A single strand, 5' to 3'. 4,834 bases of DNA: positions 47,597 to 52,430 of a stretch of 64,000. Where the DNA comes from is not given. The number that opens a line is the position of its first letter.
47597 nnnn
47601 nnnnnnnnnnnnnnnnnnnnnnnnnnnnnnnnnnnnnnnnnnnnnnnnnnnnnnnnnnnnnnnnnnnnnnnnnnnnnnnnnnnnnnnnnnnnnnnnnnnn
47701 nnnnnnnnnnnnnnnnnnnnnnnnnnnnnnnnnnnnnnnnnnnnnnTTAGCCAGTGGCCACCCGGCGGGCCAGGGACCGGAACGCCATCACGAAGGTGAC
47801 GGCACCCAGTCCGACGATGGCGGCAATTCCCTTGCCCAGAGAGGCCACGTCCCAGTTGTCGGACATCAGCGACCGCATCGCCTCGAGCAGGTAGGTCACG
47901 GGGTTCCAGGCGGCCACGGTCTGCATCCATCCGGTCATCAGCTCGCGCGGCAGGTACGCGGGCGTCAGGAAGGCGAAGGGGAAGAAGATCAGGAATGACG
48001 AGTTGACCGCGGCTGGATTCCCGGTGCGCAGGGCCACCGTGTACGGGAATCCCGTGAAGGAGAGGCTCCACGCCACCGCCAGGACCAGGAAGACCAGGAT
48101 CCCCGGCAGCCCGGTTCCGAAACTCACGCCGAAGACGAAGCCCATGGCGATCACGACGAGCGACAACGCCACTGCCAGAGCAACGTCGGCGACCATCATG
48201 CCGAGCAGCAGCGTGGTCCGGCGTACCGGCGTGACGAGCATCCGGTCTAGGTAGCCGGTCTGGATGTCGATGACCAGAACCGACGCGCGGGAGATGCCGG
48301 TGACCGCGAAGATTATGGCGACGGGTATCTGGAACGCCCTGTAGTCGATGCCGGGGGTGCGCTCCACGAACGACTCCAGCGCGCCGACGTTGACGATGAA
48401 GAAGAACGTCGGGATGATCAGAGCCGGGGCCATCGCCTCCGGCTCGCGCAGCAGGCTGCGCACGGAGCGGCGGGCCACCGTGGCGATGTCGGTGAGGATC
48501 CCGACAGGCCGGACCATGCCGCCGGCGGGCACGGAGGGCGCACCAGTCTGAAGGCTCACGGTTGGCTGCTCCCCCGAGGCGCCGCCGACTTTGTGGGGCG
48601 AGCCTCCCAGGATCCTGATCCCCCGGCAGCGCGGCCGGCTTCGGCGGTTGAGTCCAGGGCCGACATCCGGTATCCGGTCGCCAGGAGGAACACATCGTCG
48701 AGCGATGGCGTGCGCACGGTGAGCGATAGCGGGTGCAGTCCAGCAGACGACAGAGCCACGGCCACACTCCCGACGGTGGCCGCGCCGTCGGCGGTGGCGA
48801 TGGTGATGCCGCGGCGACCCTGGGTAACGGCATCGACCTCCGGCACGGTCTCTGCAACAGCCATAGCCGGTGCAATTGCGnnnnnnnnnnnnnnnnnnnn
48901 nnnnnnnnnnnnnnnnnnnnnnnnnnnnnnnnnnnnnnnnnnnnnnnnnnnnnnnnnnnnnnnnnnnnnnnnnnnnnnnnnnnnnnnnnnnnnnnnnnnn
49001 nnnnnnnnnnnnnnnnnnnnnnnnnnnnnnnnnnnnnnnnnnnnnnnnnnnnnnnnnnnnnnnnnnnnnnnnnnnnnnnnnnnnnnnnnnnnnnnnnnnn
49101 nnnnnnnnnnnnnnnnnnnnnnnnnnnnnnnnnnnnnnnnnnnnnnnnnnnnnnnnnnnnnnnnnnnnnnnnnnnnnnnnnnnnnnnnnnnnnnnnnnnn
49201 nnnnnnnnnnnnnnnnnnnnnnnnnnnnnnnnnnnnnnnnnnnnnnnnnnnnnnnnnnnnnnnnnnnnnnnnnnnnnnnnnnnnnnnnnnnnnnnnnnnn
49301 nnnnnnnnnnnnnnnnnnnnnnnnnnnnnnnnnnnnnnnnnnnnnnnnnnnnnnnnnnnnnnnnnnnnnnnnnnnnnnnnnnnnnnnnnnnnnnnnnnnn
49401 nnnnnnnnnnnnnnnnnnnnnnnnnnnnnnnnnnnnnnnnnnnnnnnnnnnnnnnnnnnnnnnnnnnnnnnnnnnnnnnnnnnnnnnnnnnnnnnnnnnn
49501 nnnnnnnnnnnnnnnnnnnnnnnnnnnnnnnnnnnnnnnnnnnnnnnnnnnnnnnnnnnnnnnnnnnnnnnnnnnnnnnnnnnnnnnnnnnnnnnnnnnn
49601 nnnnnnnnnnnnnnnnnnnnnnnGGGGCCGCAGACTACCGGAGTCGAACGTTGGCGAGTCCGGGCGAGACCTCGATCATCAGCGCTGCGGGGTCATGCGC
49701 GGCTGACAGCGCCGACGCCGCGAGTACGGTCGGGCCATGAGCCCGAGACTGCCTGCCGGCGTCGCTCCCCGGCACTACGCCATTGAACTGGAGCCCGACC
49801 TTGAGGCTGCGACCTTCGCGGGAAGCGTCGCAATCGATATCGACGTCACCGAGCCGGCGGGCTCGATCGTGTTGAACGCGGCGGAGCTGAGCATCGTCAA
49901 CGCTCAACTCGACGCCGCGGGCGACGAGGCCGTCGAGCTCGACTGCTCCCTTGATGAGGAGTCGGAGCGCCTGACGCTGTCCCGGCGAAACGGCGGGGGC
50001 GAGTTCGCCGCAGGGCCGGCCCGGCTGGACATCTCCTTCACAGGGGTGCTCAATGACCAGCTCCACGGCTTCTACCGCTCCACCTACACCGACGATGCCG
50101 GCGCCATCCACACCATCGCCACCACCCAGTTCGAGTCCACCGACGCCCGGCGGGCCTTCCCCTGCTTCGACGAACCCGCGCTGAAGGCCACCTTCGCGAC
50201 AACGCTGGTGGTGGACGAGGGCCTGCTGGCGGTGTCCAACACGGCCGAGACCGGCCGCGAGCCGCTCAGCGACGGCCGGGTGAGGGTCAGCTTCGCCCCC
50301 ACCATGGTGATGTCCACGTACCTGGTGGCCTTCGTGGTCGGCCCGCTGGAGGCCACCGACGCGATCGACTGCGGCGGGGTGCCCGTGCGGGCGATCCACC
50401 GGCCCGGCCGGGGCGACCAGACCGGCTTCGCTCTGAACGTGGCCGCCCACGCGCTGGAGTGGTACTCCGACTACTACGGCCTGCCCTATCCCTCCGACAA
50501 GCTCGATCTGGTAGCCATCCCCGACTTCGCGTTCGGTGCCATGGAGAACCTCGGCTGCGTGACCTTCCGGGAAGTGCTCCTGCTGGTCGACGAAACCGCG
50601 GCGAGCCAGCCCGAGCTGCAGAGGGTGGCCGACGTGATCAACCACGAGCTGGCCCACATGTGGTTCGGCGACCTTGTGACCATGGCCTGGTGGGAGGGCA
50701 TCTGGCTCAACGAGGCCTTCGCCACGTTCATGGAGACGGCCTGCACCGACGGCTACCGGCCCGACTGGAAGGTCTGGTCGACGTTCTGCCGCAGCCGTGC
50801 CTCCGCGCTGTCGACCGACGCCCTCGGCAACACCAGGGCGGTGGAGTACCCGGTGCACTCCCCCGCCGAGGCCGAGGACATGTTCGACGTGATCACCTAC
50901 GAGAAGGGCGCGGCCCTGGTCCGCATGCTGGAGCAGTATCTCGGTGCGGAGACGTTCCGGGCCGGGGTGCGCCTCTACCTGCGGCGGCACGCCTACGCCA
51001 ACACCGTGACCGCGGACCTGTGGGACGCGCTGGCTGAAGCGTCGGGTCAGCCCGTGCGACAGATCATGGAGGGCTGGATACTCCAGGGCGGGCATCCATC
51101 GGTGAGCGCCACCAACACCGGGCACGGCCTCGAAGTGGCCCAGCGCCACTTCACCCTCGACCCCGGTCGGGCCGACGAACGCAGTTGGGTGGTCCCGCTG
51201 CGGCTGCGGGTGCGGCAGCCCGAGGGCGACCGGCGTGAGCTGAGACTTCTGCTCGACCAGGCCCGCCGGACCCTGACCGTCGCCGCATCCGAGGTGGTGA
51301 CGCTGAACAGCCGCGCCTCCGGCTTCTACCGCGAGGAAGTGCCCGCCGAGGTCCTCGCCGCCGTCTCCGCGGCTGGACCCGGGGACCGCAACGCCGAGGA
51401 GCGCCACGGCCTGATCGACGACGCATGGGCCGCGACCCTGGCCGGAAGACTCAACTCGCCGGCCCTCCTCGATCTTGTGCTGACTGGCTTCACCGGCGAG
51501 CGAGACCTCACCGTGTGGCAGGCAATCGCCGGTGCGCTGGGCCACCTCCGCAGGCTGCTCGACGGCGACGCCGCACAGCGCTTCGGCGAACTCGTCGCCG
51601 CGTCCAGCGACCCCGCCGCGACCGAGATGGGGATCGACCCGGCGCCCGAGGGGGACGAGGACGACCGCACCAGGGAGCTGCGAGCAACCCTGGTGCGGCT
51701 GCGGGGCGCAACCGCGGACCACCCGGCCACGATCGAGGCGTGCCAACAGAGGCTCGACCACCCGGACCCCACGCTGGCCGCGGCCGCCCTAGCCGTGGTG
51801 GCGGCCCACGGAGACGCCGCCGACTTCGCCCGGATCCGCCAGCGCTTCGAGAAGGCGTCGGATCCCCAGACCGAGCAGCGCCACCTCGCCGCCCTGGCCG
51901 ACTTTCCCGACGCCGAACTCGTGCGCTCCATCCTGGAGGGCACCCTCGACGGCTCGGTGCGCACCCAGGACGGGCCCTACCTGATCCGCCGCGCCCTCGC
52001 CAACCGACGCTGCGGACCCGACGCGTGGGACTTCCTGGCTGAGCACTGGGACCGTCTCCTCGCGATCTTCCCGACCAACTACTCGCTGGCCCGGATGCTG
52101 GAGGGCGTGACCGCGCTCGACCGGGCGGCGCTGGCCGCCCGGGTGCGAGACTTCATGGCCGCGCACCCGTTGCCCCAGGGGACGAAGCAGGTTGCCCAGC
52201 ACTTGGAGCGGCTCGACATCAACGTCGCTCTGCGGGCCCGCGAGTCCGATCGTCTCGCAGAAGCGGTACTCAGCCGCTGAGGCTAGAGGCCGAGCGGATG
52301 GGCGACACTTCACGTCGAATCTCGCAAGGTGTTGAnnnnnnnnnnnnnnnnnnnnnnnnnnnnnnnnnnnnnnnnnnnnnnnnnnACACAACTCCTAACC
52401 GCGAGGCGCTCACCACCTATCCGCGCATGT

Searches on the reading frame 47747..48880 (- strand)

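Call 33: search_protein_families(library=pfam, proteins=[window:47747-48880:-], max_evalue=0.00001)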
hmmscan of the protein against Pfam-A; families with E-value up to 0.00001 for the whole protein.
window:47747-48880:- (377 aa): 2 families
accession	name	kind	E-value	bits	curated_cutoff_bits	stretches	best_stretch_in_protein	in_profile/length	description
PF01061.29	ABC2_membrane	-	2.1e-19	70.4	26.9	1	132-339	3-210/211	ABC-2 type transporter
PF12698.13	ABC2_membrane_3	-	1.7e-12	47.6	31.6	1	187-367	169-346/347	ABC-2 family transporter protein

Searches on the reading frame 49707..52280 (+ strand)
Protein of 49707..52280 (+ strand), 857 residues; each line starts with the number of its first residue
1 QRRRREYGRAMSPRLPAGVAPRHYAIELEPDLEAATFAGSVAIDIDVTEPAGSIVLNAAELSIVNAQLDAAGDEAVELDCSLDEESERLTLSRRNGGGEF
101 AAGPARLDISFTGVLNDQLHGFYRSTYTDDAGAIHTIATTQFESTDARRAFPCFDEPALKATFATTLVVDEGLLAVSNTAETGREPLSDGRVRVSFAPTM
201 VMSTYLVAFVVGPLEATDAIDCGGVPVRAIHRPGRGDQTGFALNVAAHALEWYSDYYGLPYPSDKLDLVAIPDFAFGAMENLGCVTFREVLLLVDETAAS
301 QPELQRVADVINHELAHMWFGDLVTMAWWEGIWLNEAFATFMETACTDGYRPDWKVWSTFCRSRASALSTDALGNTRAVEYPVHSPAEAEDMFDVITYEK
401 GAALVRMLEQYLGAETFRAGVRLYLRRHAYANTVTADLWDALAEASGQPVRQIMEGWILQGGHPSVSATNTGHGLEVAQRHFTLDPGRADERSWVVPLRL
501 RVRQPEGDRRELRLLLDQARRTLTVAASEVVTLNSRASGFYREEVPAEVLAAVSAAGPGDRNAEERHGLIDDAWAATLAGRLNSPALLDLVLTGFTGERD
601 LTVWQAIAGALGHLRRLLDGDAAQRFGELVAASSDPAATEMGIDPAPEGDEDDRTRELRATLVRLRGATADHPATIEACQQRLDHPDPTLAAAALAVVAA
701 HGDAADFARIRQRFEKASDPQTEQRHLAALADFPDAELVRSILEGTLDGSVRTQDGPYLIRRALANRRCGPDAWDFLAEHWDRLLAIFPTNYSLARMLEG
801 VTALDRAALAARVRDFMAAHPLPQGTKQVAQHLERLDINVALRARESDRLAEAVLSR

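Call 33: search_protein_families(library=pfam, proteins=[window:49707-52280:+], max_evalue=0.00001)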
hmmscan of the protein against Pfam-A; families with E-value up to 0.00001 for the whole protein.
window:49707-52280:+ (857 aa): 3 families
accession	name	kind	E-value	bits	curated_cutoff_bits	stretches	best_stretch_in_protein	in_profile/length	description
PF01433.26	Peptidase_M1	-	1e-78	264.4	27.7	1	241-457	1-218/218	Peptidase family M1 domain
PF11838.14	ERAP1_C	-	1.6e-53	182.6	38.2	1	531-836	2-316/318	ERAP1-like C-terminal domain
PF17900.6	Peptidase_M1_N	-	4.8e-48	164.2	25.8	1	21-206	2-186/186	Peptidase M1 N-terminal domain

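Call 35: find_encoding_contigs(protein=window:49737-52280:+, flank=1000, max_places=3)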
Protein window:49737-52280:+ (847 aa): no gene with exactly this product is on record in the collection.
